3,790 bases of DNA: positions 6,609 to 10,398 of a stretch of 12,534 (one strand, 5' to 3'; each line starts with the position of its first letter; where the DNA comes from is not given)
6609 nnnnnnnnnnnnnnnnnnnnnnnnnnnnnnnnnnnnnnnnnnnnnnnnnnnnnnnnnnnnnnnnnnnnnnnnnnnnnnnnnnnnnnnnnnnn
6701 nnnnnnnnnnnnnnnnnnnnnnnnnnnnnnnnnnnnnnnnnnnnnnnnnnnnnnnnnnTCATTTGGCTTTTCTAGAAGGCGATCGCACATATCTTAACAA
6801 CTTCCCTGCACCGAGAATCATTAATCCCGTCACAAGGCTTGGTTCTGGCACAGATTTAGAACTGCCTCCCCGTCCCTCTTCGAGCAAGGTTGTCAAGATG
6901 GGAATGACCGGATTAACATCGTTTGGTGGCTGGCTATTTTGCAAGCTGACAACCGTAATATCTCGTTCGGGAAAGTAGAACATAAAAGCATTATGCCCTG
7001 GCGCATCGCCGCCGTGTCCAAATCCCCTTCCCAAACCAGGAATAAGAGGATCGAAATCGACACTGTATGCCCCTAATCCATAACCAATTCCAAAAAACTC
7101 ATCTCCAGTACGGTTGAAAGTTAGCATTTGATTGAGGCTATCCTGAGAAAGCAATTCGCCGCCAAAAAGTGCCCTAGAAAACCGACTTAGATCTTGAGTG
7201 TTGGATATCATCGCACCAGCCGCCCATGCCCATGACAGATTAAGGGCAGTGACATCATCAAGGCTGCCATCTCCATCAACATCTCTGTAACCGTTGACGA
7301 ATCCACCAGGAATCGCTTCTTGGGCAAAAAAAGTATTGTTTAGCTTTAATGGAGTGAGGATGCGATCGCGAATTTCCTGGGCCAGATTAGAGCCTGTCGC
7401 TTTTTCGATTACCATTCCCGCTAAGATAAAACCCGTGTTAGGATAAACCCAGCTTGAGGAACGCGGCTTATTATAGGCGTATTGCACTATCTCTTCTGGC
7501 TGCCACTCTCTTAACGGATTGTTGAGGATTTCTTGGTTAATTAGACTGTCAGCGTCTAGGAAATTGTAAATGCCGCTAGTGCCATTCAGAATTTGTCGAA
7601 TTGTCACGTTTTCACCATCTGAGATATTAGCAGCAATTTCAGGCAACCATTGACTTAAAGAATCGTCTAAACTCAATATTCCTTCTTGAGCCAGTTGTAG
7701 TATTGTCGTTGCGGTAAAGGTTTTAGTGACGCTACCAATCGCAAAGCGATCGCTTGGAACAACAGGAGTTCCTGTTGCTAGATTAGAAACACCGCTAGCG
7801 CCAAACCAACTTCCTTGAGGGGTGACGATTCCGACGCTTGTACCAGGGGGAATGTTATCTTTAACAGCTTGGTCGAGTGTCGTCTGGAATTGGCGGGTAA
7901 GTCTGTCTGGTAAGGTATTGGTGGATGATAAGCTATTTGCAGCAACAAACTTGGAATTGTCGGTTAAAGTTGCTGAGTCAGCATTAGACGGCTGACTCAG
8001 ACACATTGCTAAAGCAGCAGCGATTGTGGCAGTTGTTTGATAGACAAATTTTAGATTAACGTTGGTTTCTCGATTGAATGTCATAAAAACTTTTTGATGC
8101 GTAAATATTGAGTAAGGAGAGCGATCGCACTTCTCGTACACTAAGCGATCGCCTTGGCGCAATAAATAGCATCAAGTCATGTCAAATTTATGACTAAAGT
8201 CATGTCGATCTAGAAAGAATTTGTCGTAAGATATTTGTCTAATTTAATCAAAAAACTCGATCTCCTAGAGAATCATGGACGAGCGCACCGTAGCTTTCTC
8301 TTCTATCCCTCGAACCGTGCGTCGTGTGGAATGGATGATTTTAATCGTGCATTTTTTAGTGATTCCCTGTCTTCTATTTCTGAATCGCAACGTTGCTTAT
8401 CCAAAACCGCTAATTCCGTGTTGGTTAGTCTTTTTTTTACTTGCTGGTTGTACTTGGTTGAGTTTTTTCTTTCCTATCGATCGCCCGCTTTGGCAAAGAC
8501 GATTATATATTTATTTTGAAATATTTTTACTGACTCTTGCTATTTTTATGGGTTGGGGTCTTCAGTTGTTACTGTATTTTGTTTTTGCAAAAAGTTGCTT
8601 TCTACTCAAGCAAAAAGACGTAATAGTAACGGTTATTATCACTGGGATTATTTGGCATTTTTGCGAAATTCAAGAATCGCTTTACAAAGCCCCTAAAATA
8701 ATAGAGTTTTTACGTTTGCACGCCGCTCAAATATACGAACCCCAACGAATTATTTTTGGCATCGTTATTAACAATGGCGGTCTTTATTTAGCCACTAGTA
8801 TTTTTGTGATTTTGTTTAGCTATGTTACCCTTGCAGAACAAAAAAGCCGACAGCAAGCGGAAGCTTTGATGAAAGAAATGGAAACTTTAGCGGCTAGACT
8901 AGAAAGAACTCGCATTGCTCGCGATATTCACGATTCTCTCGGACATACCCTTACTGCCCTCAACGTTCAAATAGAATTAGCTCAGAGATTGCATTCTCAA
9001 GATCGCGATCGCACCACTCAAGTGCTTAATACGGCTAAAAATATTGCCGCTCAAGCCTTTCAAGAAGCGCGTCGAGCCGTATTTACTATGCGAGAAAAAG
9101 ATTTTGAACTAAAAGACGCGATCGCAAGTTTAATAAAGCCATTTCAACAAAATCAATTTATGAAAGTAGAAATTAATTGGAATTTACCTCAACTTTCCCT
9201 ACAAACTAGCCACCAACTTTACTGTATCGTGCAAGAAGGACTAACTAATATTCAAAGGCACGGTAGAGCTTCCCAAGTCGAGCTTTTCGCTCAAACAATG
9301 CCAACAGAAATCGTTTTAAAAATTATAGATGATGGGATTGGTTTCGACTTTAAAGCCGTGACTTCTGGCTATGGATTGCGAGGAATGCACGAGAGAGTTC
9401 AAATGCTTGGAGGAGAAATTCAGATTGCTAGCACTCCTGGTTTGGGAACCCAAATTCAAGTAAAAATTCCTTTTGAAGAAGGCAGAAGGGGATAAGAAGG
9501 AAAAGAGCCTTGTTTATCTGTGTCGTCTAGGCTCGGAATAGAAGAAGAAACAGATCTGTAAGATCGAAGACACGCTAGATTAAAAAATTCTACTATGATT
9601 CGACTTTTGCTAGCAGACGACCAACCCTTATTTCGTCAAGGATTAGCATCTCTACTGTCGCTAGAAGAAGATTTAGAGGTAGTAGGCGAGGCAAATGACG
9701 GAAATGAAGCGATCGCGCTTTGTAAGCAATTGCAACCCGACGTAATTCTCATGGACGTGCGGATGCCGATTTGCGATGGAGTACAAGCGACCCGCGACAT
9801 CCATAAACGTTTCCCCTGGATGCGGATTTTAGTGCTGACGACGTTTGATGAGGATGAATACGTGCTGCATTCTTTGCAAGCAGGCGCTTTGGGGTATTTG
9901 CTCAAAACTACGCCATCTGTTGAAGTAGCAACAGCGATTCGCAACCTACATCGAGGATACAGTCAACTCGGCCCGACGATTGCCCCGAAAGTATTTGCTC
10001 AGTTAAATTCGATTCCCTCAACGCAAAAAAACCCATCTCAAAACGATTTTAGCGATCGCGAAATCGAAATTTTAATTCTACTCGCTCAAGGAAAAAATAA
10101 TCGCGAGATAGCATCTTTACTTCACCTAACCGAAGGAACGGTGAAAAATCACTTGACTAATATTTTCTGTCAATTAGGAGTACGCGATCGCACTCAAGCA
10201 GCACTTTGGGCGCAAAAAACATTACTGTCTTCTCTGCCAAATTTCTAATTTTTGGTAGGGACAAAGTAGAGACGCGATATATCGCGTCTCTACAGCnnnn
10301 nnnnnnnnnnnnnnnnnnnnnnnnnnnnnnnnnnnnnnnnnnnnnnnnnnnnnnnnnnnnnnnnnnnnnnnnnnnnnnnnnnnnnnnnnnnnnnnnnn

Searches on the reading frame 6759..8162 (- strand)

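Call 10: search_protein_families(library=pfam, proteins=[window:6759-8162:-], max_evalue=0.01)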
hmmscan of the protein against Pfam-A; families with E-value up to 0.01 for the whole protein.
window:6759-8162:- (467 aa): 1 family
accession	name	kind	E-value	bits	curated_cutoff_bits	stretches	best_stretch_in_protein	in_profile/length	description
PF00144.29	Beta-lactamase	-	6.3e-59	200.2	27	1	96-417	5-317/329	Beta-lactamase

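Call 66: search_protein_families(library=ncbifam, proteins=[window:6759-8162:-], max_evalue=0.01)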
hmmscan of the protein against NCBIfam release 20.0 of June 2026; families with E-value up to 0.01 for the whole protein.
window:6759-8162:- (467 aa): 48 families (the best 25 are shown)
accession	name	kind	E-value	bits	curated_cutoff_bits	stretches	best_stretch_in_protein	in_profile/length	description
NF033085.1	bla_class_C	equivalog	2.6e-21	75.8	415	1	89-294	5-201/356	class C beta-lactamase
NF045671.1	blaPNC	exception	5.1e-20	71.7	750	1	70-353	27-295/401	PNC family class C beta-lactamase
NF041665.1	blaPSZ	exception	1.4e-18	67.1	850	1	72-352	7-276/379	PSZ family class C beta-lactamase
NF041663.1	ampC_Sliq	exception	6.3e-18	64.8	860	1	106-329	42-250/378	cephalosporin-hydrolyzing class C beta-lactamase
NF000423.2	blaSRT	exception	6.7e-18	65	860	1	106-293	42-219/378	SRT/SST family class C beta-lactamase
NF050810.1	blaCHC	exception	2.5e-17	62.8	780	1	100-334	39-258/387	CHC family extended-spectrum class C beta-lactamase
NF012173.1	CMY2-MIR-ACT-EC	exception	7e-17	61.3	680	1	86-376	26-306/380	CMY2/MIR/ACT/EC family class C beta-lactamase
NF000385.4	blaACT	exception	1.4e-16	60.5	810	1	88-374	28-304/380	ACT family cephalosporin-hydrolyzing class C beta-lactamase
NF033700.1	blaCMA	exception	3.2e-16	59.3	887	1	106-296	40-220/375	CMA family class C beta-lactamase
NF033698.1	blaCSA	exception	3.7e-16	59.1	884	1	106-296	40-220/375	CSA family class C beta-lactamase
NF038238.1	blaBUT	exception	8.3e-16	58.1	850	1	77-295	18-228/383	BUT family class C beta-lactamase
NF000419.2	blaCMH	exception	9.4e-16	57.9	875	1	92-371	32-301/381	CMH family class C beta-lactamase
NF040478.1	blaLAQ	exception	1.4e-15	57.1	850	1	97-295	36-225/380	LAQ family class C beta-lactamase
NF041666.1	ampC_Ecan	exception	2.9e-15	56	860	1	87-374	27-304/381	CMY2-MIR-ACT-EC family cephalosporin-hydrolyzing class C beta-lactamase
NF033159.0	blaPAC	exception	3.4e-15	55.8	850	1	105-295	44-224/380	PAC family class C beta-lactamase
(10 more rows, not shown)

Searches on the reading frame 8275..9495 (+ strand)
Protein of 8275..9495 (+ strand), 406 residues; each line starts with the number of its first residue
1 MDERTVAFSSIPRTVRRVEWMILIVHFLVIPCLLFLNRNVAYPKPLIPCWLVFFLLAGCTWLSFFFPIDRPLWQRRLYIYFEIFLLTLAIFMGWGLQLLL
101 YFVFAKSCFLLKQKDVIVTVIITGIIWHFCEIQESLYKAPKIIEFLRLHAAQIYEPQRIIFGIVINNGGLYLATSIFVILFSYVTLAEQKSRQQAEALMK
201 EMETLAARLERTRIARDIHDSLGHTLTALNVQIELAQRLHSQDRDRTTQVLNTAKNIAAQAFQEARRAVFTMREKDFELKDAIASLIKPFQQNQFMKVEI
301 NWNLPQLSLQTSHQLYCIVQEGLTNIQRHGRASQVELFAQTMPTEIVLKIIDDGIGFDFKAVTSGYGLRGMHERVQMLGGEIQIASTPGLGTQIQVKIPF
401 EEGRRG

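Call 10: search_protein_families(library=pfam, proteins=[window:8275-9495:+], max_evalue=0.01)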
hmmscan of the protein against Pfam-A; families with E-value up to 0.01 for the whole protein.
window:8275-9495:+ (406 aa): 4 families
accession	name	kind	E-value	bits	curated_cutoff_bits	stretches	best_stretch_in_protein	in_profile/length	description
PF07730.19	HisKA_3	-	1e-17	64.9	24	1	210-275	1-66/68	Histidine kinase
PF02518.31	HATPase_c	-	3.8e-10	40.6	26.4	1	313-401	4-110/111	Histidine kinase-, DNA gyrase B-, and HSP90-like ATPase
PF13581.12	HATPase_c_2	-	0.0022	18.5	27.4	1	314-360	31-82/127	Histidine kinase-like ATPase domain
PF03528.20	Rabaptin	-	0.0029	16.8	26.7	1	185-255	232-301/486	Rabaptin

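Call 66: search_protein_families(library=ncbifam, proteins=[window:8275-9495:+], max_evalue=0.01)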
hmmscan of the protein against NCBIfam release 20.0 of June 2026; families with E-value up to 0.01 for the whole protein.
window:8275-9495:+ (406 aa): 12 families
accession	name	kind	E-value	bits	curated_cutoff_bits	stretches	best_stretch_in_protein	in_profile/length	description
NF008649.0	PRK11644.1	equivalog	2.1e-37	129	408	1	191-399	289-495/499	signal transduction histidine-protein kinase/phosphatase UhpB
NF052531.1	Strep_LiaS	equivalog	2.9e-30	105.7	450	1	189-400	113-327/328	envelope stress sensor histidine kinase LiaS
NF052443.1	SensHisKinMctS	equivalog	3.3e-30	104.8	700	1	179-399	216-447/457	two-component system sensor histidine kinase MctS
NF008184.0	PRK10935.1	equivalog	3.8e-29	101.7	553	1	200-401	353-560/565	nitrate/nitrite two-component system sensor histidine kinase NarQ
NF007896.0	PRK10600.1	equivalog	2.3e-22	79.4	578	1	185-398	374-583/598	nitrate/nitrite two-component system sensor histidine kinase NarX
NF047786.1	his_kin_MadS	equivalog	2.8e-20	72.8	500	1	196-399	216-434/434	MadS family sensor histidine kinase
NF047322.1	HK_morpho_MacS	equivalog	1.9e-14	53.6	300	1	178-399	150-367/367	MacS family sensor histidine kinase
NF008298.1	PRK11086.1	subfamily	1.6e-05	23.5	520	1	356-402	481-527/529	DcuS/MalK family sensor histidine kinase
NF041832.1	near_NosP_CTERM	subfamily_domain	0.00011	21.5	400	0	270-359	74-165/370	NahK/ErcS family hybrid sensor histidine kinase/response regulator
NF041947.1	LuxQ_Vibrio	equivalog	0.00013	20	1200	1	364-402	660-698/843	quorum-sensing autoinducer 2 sensor kinase/phosphatase LuxQ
NF010411.0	PRK13837.1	equivalog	0.0027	15.8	647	1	364-403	639-678/828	two-component system VirA-like sensor kinase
NF008468.0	PRK11360.1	equivalog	0.0068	14.8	646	1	357-403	565-611/616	two-component system sensor histidine kinase AtoS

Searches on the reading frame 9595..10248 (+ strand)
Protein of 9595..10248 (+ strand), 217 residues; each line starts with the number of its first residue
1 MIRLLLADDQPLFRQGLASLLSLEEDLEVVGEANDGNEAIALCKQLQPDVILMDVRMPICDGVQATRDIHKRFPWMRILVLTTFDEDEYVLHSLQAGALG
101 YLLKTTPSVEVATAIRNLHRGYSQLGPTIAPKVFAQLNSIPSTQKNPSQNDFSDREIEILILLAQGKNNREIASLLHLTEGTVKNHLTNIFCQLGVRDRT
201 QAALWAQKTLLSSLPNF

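Call 10: search_protein_families(library=pfam, proteins=[window:9595-10248:+], max_evalue=0.01)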
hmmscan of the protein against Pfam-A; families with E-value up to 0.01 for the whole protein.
window:9595-10248:+ (217 aa): 7 families
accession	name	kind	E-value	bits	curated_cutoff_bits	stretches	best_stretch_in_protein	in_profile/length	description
PF00072.30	Response_reg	-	4.9e-27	94.7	30.2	1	5-115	2-110/111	Response regulator receiver domain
PF00196.25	GerE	-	4.6e-17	61.8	23.5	1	152-206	3-57/57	Bacterial regulatory proteins, luxR family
PF08281.18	Sigma70_r4_2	-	3.4e-05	23.8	25.7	1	158-188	17-48/54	Sigma-70, region 4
PF13936.12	HTH_38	-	0.00016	21.8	27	1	153-187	8-41/44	Helix-turn-helix domain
PF13384.12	HTH_23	-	0.0019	18.4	24.6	1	155-185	6-36/50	Homeodomain-like domain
PF14493.12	HTH_40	-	0.0045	17.7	27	1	162-190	8-36/89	Helix-turn-helix domain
PF13518.12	HTH_28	-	0.0064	17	25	0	157-185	3-31/52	Helix-turn-helix domain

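Call 66: search_protein_families(library=ncbifam, proteins=[window:9595-10248:+], max_evalue=0.01)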
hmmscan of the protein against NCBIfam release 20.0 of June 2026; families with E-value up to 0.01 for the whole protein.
window:9595-10248:+ (217 aa): 111 families (the best 25 are shown)
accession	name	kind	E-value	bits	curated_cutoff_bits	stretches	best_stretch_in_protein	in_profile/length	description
NF047785.1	respo_reg_MadR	equivalog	1.6e-45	155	300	1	2-209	1-206/209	MadR family response regulator transcription factor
NF007935.0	PRK10651.1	equivalog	3.8e-45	153.7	250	1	3-208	8-212/216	two-component system response regulator NarL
NF052445.1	RespRegMctR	equivalog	5.4e-41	140.3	300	1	2-198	2-191/205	two-component system response regulator MctR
NF007018.1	PRK09483.1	equivalog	8.3e-40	136.7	280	1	1-198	1-195/217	UvrY/SirA/GacA family response regulator transcription factor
NF011896.0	PRK15369.1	equivalog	7.7e-37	127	242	1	2-209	4-207/211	two component system response regulator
NF007708.0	PRK10403.1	equivalog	1.2e-33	116.3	343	1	3-204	8-206/215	nitrate/nitrite response regulator protein NarP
NF001965.0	PRK00742.1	subfamily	1.4e-23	83.7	293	1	2-109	4-112/357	chemotaxis-specific protein-glutamate methyltransferase CheB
NF007403.0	PRK09935.1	equivalog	7.3e-23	81.3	271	1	5-198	7-196/210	fimbria biosynthesis transcriptional regulator FimZ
NF041367.1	CheY_Halo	equivalog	1.1e-22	80.6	200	1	5-117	2-112/114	chemotaxis protein CheY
NF009206.0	PRK12555.1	subfamily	1.3e-22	80.2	342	1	2-116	1-114/340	chemotaxis-specific protein-glutamate methyltransferase CheB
NF041830.1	RR_TF_ErdR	exception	2.2e-22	79.8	390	1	4-208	4-207/213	response regulator transcription factor ErdR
NF007685.0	PRK10360.1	equivalog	4.6e-22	78.8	258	1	1-199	1-185/196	response regulator transcription factor UhpA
NF008677.0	PRK11697.1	equivalog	2.8e-20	72.7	246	1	1-146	1-142/238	two-component system response regulator BtsR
NF007419.0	PRK09958.1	equivalog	2.4e-19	69.7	251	1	6-206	5-198/204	acid-sensing system DNA-binding response regulator EvgA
NF007505.1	PRK10100.1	equivalog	4.1e-18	65.8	250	1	75-210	70-203/204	biofilm master transcriptional regulator CsgD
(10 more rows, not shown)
